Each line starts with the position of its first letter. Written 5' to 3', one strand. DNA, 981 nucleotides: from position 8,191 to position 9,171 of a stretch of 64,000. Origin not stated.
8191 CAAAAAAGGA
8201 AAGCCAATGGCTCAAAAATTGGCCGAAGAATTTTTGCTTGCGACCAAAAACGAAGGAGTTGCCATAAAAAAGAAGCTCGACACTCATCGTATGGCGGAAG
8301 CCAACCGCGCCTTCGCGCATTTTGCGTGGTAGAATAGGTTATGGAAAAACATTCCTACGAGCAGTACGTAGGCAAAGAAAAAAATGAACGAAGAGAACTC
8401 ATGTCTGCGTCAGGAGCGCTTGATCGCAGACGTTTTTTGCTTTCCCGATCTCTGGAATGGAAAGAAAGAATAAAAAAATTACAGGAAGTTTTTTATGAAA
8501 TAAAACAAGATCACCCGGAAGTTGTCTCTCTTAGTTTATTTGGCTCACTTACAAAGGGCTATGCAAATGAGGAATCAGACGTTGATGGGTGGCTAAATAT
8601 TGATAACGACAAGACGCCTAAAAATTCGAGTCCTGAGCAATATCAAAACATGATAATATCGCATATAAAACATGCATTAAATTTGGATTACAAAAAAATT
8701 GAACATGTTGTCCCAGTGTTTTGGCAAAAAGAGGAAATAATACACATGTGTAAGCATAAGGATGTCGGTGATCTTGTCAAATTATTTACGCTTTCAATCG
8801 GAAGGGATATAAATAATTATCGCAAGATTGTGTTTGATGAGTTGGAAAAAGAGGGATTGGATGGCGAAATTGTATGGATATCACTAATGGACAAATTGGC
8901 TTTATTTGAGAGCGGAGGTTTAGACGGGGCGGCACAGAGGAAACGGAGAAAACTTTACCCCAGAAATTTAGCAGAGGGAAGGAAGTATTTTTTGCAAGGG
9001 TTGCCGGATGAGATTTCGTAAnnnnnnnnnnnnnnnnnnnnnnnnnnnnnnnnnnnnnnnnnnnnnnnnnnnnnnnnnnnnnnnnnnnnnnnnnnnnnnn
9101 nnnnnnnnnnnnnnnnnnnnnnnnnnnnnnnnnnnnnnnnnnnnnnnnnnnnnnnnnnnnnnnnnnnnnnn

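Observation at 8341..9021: Antibiotic-NTase-like nucleotidyltransferase inserted between rpsG and fusA in the str operon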

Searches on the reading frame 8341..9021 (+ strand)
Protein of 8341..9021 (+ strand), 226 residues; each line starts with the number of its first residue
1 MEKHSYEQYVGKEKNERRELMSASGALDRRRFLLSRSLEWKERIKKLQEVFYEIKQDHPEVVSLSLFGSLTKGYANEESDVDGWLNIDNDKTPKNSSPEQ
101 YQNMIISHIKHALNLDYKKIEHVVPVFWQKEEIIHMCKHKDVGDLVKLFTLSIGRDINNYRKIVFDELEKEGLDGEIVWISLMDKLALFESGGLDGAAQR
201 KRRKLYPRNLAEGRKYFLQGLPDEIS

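Call 3: search_protein_families(library=pfam, proteins=[window:8341-9021:+], max_evalue=1)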
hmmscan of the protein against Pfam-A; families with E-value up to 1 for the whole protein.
window:8341-9021:+ (226 aa): 4 families
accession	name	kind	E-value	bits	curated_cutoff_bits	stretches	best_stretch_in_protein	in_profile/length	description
PF22600.2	MTPAP-like_central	-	5.2e-06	27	27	1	40-127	19-100/139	Poly(A) RNA polymerase, mitochondrial-like, central palm domain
PF18765.7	Polbeta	-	9.3e-05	23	26.9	1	53-93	5-43/93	Polymerase beta, Nucleotidyltransferase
PF01909.29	NTP_transf_2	-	0.00019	22.2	21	1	51-90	5-43/93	Nucleotidyltransferase domain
PF14875.11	PIP49_N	-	0.2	11.8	21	1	48-117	80-147/158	N-term cysteine-rich ER, FAM69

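Call 4: search_protein_families(library=ncbifam, proteins=[window:8341-9021:+], max_evalue=1)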
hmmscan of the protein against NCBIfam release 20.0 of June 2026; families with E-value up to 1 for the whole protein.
window:8341-9021:+ (226 aa): 1 family
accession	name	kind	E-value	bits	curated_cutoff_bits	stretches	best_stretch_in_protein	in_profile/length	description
NF047752.1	MntA_antitoxin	equivalog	0.00045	20.1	60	1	57-82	3-28/106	type VII toxin-antitoxin system MntA family adenylyltransferase antitoxin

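Call 5: search_solved_structures(query=window:8341-9021:+, max_evalue=10, show_alignments=3)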
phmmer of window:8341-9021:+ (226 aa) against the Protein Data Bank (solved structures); distinct sequences matched with E-value up to 10: 4.
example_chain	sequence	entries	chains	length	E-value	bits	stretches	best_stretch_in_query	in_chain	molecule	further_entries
3nku_A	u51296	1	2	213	0.22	14.3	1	47-99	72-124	DrrA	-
5w0o_A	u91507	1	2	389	0.29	13.9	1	42-93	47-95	Terminal uridylyltransferase 7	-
5w0n_A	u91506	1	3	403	0.32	13.8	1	42-93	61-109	Terminal uridylyltransferase 7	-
6yx5_B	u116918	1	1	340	0.42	13.4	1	47-98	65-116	Multifunctional virulence effector protein DrrA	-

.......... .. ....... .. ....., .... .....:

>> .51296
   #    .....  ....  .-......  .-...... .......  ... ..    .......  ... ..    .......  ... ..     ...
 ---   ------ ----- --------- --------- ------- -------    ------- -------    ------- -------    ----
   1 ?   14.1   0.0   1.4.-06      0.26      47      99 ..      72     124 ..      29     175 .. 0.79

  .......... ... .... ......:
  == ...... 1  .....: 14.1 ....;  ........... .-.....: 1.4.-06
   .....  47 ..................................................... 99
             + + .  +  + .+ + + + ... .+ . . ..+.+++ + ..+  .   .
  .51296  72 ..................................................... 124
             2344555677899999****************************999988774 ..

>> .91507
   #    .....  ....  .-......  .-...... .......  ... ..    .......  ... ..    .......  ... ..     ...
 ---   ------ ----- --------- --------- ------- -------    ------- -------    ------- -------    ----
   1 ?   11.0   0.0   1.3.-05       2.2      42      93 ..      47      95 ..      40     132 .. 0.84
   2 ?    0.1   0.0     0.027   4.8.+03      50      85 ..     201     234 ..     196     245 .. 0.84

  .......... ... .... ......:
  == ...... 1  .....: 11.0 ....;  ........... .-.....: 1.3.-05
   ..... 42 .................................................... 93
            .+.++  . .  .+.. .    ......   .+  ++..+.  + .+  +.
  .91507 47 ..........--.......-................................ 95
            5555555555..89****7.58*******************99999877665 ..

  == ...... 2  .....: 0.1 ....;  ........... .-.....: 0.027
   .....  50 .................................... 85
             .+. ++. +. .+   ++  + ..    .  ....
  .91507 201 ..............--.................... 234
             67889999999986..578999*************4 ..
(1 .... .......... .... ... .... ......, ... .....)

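Call 6: find_homologous_proteins(query=window:8341-9021:+, max_evalue=0.001)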
Query window:8341-9021:+ (226 aa): 19 proteins with E <= 0.001 among 334 candidates.
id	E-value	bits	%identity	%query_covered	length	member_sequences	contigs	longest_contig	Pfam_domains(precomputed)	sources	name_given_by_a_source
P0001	4.4e-146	502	100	100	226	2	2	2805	PF22600.3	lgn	-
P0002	4.7e-73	263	55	100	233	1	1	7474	-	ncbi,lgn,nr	ncbi:MAG: nucleotidyltransferase domain-containing protein [bacterium]|nr:nucleotidyltransferase dom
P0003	4.6e-66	241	52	100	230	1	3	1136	PF18765.8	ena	-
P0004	8.5e-51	191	44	99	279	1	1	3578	PF18765.8,PF22600.3,PF01909.30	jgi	jgi:predicted nucleotidyltransferase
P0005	4.2e-50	188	46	98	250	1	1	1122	PF18765.8,PF01909.30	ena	-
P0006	1.7e-49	186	46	96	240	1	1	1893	PF18765.8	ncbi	-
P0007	3.5e-48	182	44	98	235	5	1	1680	PF18765.8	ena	-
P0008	7.0e-47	178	44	95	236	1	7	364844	PF18765.8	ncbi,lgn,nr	ncbi:MAG: nucleotidyltransferase domain-containing protein [Candidatus Sungbacteria bacterium]|nr:nu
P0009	6.4e-45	172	45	95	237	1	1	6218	PF18765.8,PF01909.30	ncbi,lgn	-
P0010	6.6e-45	171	42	96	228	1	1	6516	PF18765.8,PF22600.3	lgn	-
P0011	9.8e-45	171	40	96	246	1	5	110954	-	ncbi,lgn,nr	ncbi:MAG: hypothetical protein HYT12_02790 [Candidatus Liptonbacteria bacterium]|nr:hypothetical pro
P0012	4.9e-43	165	44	96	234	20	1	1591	-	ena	-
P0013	7.3e-42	162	41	97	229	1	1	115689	PF18765.8,PF01909.30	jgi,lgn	jgi:predicted nucleotidyltransferase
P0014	4.1e-39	153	40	97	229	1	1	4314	PF18765.8,PF01909.30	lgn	-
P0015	1.6e-26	111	36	96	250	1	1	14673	PF18765.8,PF01909.30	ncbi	-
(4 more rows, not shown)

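Call 8: find_encoding_contigs(protein=P0008, flank=6000, max_places=2)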
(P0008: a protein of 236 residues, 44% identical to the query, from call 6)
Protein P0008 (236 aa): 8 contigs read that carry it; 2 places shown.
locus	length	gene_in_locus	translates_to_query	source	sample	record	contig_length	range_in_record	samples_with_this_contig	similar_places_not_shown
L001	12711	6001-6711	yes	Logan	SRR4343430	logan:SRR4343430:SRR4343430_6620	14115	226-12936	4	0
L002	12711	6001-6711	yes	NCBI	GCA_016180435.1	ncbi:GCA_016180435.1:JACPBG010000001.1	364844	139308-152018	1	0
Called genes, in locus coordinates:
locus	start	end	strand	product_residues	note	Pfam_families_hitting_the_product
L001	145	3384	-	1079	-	PF04563:RNA_pol_Rpb2_1, PF04561:RNA_pol_Rpb2_2, PF04565:RNA_pol_Rpb2_3, PF10385:RNA_pol_Rpb2_45, PF00562:RNA_pol_Rpb2_6, PF04560:RNA_pol_Rpb2_7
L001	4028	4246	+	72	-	PF03840:SecG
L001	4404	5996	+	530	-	PF00496:SBP_bac_5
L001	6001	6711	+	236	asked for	PF18765:Polbeta (weak)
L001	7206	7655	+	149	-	-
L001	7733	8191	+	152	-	PF01243:PNPOx_N (weak)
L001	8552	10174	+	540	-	PF00753:Lactamase_B, PF12706:Lactamase_B_2, PF22505:RNase_J_b_CASP, PF07521:RMMBL (weak), PF17770:RNase_J_C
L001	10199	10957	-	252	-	-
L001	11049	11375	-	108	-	-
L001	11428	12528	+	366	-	PF00579:tRNA-synt_1b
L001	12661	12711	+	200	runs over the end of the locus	-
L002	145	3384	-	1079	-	PF04563:RNA_pol_Rpb2_1, PF04561:RNA_pol_Rpb2_2, PF04565:RNA_pol_Rpb2_3, PF10385:RNA_pol_Rpb2_45, PF00562:RNA_pol_Rpb2_6, PF04560:RNA_pol_Rpb2_7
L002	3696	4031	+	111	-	PF04020:Phage_holin_4_2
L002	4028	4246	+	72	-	PF03840:SecG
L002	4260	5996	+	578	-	PF00496:SBP_bac_5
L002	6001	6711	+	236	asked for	PF18765:Polbeta (weak)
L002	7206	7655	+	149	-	-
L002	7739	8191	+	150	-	PF01243:PNPOx_N (weak)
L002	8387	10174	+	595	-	PF00753:Lactamase_B, PF12706:Lactamase_B_2, PF22505:RNase_J_b_CASP, PF07521:RMMBL (weak), PF17770:RNase_J_C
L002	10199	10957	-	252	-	-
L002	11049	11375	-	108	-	-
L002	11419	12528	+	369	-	PF00579:tRNA-synt_1b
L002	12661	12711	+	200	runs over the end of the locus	-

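Call 9: find_encoding_contigs(protein=P0011, flank=6000, max_places=2)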
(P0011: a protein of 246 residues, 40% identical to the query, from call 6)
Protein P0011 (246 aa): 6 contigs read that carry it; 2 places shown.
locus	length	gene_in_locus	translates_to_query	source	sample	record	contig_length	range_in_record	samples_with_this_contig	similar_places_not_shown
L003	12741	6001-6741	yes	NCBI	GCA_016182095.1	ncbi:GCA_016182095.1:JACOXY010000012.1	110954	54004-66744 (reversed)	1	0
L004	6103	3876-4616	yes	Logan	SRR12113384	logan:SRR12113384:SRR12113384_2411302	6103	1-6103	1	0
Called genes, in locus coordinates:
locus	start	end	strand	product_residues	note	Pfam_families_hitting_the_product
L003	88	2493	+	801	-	PF00403:HMA, PF00122:E1-E2_ATPase, PF00702:Hydrolase, PF08282:Hydrolase_3 (weak)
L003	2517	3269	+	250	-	-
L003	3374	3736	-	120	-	PF02743:dCache_1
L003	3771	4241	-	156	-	-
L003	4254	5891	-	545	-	PF07963:N_methyl (weak)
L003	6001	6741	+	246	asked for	-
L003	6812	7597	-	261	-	PF06821:Ser_hydrolase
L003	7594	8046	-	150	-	-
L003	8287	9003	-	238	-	PF00483:NTP_transferase, PF01128:IspD (faint), PF12804:NTP_transf_3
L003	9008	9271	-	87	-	PF26604:CBU_0592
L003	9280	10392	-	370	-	PF05496:RuvB_N (faint), PF13177:DNA_pol3_delta2, PF13401:AAA_22 (weak), PF00004:AAA, PF22608:DNAX_ATPase_lid, PF12169:DNA_pol3_gamma3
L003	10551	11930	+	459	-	PF13200:DUF4015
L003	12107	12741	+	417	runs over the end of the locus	PF22694:CtpB_N-like, PF00595:PDZ, PF13180:PDZ_2 (weak), PF17820:PDZ_6, PF03572:Peptidase_S41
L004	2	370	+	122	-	?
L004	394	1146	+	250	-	-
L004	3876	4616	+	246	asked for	-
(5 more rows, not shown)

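Call 10: find_encoding_contigs(protein=P0013, flank=6000, max_places=2)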
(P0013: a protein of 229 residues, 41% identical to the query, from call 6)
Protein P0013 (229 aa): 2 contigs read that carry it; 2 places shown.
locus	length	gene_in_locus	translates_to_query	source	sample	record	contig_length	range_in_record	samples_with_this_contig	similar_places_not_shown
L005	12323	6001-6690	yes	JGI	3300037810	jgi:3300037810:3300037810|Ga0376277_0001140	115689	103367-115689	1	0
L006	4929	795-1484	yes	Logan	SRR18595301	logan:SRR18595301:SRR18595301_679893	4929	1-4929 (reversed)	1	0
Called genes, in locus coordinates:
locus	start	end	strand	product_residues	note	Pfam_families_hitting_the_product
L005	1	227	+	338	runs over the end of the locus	PF02885:Glycos_trans_3N, PF00591:Glycos_transf_3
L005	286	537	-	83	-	-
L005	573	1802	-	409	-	PF05496:RuvB_N, PF00158:Sigma54_activat (faint), PF13191:AAA_16 (faint), PF00004:AAA, PF07728:AAA_5, PF13173:AAA_14 (weak), PF16193:AAA_assoc_2, PF12002:MgsA_C, +2 more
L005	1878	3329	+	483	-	PF00041:fn3 (faint), PF16656:Pur_ac_phosph_N (faint), PF16655:PhoD_N (faint)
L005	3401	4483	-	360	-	PF02245:Pur_DNA_glyco, PF01300:Sua5_yciO_yrdC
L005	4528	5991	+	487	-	PF19293:CdaA_N, PF02457:DAC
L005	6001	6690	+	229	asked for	PF01909:NTP_transf_2 (weak), PF18765:Polbeta (weak)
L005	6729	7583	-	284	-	PF00742:Homoserine_dh (weak)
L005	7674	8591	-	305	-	PF14345:GDYXXLXY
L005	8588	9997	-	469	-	PF09925:DUF2157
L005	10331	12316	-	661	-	PF18998:Flg_new_2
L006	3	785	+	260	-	?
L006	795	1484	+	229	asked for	PF01909:NTP_transf_2 (weak), PF18765:Polbeta (weak)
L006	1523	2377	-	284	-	PF00742:Homoserine_dh (weak)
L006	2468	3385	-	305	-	PF14345:GDYXXLXY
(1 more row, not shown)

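Call 11: find_encoding_contigs(protein=P0002, flank=6000, max_places=3)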
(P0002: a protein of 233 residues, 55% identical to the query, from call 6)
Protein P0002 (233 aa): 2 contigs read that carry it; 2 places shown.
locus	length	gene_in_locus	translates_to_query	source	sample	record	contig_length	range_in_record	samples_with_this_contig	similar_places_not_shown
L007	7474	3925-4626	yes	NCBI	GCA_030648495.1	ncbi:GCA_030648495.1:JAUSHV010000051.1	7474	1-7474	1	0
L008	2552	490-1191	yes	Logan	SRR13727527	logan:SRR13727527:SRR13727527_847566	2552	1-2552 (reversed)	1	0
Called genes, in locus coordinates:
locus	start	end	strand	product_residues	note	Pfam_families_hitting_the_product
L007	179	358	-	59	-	-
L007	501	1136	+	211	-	PF02163:Peptidase_M50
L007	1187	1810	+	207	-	PF00383:dCMP_cyt_deam_1 (faint)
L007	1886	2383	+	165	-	PF00383:dCMP_cyt_deam_1, PF14437:MafB19-deam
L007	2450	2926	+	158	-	PF08211:dCMP_cyt_deam_2, PF00383:dCMP_cyt_deam_1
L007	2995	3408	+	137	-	PF00164:Ribosom_S12_S23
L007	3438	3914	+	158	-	PF00177:Ribosomal_S7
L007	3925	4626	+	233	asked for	-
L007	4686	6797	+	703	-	PF00009:GTP_EFTU, PF22042:EF-G_D2, PF03144:GTP_EFTU_D2, PF14492:EFG_III, PF16658:RF3_C (weak), PF03764:EFG_IV, PF00679:EFG_C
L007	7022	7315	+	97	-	-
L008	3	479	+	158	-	PF00177:Ribosomal_S7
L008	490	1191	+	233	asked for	-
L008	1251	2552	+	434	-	?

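Call 12: find_encoding_contigs(protein=P0001, flank=6000, max_places=3)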
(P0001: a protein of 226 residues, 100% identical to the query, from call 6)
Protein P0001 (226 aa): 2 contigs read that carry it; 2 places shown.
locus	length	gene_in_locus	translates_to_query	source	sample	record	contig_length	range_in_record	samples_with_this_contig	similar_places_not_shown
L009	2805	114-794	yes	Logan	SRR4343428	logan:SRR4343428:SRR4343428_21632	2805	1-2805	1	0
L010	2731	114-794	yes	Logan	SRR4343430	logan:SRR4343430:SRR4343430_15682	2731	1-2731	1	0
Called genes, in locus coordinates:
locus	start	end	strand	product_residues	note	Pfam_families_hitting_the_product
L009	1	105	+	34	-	?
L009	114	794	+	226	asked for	PF22600:MTPAP-like_central (weak)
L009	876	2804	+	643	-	?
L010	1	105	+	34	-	?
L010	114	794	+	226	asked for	PF22600:MTPAP-like_central (weak)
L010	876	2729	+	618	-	?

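Call 13: find_encoding_contigs(protein=P0009, flank=6000, max_places=2)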
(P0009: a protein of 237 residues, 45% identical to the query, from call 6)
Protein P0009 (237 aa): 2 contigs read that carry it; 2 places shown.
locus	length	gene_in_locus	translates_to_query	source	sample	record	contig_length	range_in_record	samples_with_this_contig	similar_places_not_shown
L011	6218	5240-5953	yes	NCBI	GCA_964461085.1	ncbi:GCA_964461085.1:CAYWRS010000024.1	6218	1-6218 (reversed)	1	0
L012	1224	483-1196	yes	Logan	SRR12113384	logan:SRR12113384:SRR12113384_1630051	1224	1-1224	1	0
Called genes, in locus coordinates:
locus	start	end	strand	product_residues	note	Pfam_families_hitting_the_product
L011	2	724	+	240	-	?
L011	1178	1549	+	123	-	-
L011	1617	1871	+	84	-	PF15919:HicB_lk_antitox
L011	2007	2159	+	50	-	-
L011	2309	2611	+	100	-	PF00166:Cpn10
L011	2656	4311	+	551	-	PF00118:Cpn60_TCP1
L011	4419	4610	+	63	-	-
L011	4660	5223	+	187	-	PF04011:LemA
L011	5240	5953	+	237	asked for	PF01909:NTP_transf_2 (weak), PF18765:Polbeta (weak)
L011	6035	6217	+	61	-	?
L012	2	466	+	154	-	?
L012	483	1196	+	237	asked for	PF01909:NTP_transf_2 (weak), PF18765:Polbeta (weak)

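Call 14: find_encoding_contigs(protein=P0015, flank=6000, max_places=2)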
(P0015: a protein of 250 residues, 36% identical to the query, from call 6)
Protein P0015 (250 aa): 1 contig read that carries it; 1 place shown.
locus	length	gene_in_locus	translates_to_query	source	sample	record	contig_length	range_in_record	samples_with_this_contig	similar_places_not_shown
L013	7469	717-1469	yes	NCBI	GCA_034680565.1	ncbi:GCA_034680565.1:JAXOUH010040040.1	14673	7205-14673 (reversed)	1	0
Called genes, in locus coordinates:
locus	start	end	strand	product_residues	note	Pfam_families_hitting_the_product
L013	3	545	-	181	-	?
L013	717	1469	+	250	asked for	PF01909:NTP_transf_2 (weak), PF18765:Polbeta (weak)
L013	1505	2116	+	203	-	PF02698:DUF218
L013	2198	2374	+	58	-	PF20106:DUF6496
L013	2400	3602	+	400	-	PF22807:TrAA12, PF07995:GSDH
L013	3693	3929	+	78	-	-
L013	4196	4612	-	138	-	-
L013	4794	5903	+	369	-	PF01471:PG_binding_1, PF14346:DUF4398 (weak)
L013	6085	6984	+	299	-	-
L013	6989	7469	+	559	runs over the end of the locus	PF10592:AIPR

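Call 15: search_protein_representatives(protein=window:8341-9021:+)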
Query: 226 residues. Proteins with E-value up to 0.001 (for the whole library): 319; up to 1e-10: 152; up to 1e-30: 15. The best 150 are listed.
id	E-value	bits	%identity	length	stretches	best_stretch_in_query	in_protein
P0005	1.3e-50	188.4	46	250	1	2-222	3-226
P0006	5.4e-50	186.4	47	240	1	2-219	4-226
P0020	6.7e-48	179.6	44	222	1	6-218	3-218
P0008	2.2e-47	177.9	48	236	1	5-219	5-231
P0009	2.0e-45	171.5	48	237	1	4-219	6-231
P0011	3.1e-45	170.8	49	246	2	3-96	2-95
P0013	2.3e-42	161.5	42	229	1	1-221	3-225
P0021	1.1e-41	159.3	45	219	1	5-221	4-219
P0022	2.2e-40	155.0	44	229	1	5-220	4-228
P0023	1.8e-36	142.2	41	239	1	5-219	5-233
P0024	1.8e-34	135.6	41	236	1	6-219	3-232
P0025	2.7e-33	131.8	41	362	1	3-219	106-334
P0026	2.1e-32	128.9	40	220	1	4-218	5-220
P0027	1.9e-31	125.8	38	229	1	12-219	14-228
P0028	1.9e-31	125.8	42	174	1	55-219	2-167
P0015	5.2e-27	111.3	38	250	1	5-222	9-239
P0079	9.5e-17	77.7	38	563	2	25-97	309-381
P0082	1.7e-16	76.8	37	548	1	7-192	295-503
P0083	2.1e-16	76.6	41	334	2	26-92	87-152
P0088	5.5e-16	75.2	35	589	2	5-96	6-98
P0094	1.1e-15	74.2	36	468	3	27-93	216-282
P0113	9.6e-14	67.9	36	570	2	28-100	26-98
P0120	3.9e-13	65.9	33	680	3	28-99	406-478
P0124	7.4e-13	65.0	36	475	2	29-96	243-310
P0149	1.9e-11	60.3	33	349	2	27-96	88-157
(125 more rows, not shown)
